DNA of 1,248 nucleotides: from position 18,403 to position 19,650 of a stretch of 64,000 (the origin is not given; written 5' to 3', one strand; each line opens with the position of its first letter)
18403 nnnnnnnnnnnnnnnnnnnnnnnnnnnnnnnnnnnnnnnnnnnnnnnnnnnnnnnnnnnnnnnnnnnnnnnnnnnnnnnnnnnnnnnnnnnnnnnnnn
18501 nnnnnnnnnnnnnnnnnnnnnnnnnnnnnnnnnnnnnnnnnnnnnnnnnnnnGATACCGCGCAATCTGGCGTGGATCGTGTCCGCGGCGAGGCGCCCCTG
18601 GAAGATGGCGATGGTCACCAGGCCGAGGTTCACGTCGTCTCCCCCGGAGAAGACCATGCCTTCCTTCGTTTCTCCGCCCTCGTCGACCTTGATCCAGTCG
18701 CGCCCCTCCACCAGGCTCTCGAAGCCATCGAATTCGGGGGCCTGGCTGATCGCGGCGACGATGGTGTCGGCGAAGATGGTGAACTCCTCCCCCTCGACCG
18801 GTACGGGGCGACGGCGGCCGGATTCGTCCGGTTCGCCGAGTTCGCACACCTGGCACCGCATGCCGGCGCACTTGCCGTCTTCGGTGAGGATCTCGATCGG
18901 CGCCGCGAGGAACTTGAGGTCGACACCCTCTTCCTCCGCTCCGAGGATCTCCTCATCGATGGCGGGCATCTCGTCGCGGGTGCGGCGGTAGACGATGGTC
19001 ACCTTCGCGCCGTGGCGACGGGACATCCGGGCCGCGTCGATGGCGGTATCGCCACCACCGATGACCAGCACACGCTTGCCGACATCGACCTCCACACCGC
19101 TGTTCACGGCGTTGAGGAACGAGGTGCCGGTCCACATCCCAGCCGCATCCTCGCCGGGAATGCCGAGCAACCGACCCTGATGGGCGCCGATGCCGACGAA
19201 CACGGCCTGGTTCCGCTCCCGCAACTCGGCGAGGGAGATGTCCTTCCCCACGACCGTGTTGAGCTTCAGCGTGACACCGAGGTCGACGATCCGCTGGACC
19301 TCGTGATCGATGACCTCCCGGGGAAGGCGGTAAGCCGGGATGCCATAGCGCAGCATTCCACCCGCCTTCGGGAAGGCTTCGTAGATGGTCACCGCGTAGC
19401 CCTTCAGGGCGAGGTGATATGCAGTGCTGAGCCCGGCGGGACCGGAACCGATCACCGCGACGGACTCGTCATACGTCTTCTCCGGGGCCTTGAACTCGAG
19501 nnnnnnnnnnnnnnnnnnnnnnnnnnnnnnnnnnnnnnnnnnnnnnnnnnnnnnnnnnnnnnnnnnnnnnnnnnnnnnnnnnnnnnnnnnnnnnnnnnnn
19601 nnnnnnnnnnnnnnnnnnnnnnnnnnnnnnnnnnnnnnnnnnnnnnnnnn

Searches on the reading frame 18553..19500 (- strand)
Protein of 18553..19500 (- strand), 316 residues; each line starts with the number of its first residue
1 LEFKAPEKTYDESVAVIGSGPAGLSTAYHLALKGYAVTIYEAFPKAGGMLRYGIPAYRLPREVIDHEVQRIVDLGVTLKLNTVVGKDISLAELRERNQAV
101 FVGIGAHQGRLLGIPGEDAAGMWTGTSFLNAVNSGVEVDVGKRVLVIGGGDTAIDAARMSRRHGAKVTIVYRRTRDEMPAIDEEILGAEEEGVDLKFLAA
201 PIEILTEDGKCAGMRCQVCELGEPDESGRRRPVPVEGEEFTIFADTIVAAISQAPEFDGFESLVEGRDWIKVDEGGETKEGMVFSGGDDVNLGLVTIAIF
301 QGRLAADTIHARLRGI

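Call 44: search_solved_structures(query=window:18553-19500:-, max_evalue=1e-20, show_alignments=5)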
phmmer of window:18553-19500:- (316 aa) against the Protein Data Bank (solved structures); distinct sequences matched with E-value up to 1e-20: 12.
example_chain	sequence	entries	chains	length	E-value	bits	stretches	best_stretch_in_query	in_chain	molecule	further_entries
9bov_A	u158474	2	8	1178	1.4e-85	290.1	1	12-315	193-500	Molybdopterin oxidoreductase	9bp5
9n5u_A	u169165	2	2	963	1.5e-80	273.6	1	12-315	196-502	NfnA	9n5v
8oh5_C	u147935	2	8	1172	1.7e-73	250.4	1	11-315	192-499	Formate dehydrogenase-O, major subunit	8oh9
5jca_L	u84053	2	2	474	1.2e-69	237.8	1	11-313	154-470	NADH-dependent Ferredoxin:NADP Oxidoreductase (NfnI) subunit alpha | NADH-dependent Ferredoxin:NADP Oxidoreductase subunit alpha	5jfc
4ylf_B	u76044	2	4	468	3.3e-68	233.1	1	11-315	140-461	Dihydropyrimidine dehydrogenase subunit A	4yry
5vj7_A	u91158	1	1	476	1.9e-60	207.6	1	11-313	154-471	Oxidoreductase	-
2vdc_G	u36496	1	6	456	6.9e-51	176.2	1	5-312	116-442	GLUTAMATE SYNTHASE [NADPH] SMALL CHAIN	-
6s6s_G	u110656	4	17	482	8.1e-51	176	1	5-312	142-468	Glutamate synthase [NADPH] small chain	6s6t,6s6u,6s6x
7mfm_I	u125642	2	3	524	9e-26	93.7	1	4-169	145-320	Glutamate synthase (NADPH) small chain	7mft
1h7x_A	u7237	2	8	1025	1.4e-24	89.8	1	4-311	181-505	DIHYDROPYRIMIDINE DEHYDROGENASE | Dihydropyrimidine dehydrogenase [NADP(+)]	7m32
7m31_A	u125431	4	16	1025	1.4e-24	89.8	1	4-311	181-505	Dihydropyrimidine dehydrogenase [NADP(+)]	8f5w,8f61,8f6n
1gt8_A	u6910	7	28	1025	1.4e-24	89.8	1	4-311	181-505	DIHYDROPYRIMIDINE DEHYDROGENASE | Dihydropyrimidine dehydrogenase [NADP(+)]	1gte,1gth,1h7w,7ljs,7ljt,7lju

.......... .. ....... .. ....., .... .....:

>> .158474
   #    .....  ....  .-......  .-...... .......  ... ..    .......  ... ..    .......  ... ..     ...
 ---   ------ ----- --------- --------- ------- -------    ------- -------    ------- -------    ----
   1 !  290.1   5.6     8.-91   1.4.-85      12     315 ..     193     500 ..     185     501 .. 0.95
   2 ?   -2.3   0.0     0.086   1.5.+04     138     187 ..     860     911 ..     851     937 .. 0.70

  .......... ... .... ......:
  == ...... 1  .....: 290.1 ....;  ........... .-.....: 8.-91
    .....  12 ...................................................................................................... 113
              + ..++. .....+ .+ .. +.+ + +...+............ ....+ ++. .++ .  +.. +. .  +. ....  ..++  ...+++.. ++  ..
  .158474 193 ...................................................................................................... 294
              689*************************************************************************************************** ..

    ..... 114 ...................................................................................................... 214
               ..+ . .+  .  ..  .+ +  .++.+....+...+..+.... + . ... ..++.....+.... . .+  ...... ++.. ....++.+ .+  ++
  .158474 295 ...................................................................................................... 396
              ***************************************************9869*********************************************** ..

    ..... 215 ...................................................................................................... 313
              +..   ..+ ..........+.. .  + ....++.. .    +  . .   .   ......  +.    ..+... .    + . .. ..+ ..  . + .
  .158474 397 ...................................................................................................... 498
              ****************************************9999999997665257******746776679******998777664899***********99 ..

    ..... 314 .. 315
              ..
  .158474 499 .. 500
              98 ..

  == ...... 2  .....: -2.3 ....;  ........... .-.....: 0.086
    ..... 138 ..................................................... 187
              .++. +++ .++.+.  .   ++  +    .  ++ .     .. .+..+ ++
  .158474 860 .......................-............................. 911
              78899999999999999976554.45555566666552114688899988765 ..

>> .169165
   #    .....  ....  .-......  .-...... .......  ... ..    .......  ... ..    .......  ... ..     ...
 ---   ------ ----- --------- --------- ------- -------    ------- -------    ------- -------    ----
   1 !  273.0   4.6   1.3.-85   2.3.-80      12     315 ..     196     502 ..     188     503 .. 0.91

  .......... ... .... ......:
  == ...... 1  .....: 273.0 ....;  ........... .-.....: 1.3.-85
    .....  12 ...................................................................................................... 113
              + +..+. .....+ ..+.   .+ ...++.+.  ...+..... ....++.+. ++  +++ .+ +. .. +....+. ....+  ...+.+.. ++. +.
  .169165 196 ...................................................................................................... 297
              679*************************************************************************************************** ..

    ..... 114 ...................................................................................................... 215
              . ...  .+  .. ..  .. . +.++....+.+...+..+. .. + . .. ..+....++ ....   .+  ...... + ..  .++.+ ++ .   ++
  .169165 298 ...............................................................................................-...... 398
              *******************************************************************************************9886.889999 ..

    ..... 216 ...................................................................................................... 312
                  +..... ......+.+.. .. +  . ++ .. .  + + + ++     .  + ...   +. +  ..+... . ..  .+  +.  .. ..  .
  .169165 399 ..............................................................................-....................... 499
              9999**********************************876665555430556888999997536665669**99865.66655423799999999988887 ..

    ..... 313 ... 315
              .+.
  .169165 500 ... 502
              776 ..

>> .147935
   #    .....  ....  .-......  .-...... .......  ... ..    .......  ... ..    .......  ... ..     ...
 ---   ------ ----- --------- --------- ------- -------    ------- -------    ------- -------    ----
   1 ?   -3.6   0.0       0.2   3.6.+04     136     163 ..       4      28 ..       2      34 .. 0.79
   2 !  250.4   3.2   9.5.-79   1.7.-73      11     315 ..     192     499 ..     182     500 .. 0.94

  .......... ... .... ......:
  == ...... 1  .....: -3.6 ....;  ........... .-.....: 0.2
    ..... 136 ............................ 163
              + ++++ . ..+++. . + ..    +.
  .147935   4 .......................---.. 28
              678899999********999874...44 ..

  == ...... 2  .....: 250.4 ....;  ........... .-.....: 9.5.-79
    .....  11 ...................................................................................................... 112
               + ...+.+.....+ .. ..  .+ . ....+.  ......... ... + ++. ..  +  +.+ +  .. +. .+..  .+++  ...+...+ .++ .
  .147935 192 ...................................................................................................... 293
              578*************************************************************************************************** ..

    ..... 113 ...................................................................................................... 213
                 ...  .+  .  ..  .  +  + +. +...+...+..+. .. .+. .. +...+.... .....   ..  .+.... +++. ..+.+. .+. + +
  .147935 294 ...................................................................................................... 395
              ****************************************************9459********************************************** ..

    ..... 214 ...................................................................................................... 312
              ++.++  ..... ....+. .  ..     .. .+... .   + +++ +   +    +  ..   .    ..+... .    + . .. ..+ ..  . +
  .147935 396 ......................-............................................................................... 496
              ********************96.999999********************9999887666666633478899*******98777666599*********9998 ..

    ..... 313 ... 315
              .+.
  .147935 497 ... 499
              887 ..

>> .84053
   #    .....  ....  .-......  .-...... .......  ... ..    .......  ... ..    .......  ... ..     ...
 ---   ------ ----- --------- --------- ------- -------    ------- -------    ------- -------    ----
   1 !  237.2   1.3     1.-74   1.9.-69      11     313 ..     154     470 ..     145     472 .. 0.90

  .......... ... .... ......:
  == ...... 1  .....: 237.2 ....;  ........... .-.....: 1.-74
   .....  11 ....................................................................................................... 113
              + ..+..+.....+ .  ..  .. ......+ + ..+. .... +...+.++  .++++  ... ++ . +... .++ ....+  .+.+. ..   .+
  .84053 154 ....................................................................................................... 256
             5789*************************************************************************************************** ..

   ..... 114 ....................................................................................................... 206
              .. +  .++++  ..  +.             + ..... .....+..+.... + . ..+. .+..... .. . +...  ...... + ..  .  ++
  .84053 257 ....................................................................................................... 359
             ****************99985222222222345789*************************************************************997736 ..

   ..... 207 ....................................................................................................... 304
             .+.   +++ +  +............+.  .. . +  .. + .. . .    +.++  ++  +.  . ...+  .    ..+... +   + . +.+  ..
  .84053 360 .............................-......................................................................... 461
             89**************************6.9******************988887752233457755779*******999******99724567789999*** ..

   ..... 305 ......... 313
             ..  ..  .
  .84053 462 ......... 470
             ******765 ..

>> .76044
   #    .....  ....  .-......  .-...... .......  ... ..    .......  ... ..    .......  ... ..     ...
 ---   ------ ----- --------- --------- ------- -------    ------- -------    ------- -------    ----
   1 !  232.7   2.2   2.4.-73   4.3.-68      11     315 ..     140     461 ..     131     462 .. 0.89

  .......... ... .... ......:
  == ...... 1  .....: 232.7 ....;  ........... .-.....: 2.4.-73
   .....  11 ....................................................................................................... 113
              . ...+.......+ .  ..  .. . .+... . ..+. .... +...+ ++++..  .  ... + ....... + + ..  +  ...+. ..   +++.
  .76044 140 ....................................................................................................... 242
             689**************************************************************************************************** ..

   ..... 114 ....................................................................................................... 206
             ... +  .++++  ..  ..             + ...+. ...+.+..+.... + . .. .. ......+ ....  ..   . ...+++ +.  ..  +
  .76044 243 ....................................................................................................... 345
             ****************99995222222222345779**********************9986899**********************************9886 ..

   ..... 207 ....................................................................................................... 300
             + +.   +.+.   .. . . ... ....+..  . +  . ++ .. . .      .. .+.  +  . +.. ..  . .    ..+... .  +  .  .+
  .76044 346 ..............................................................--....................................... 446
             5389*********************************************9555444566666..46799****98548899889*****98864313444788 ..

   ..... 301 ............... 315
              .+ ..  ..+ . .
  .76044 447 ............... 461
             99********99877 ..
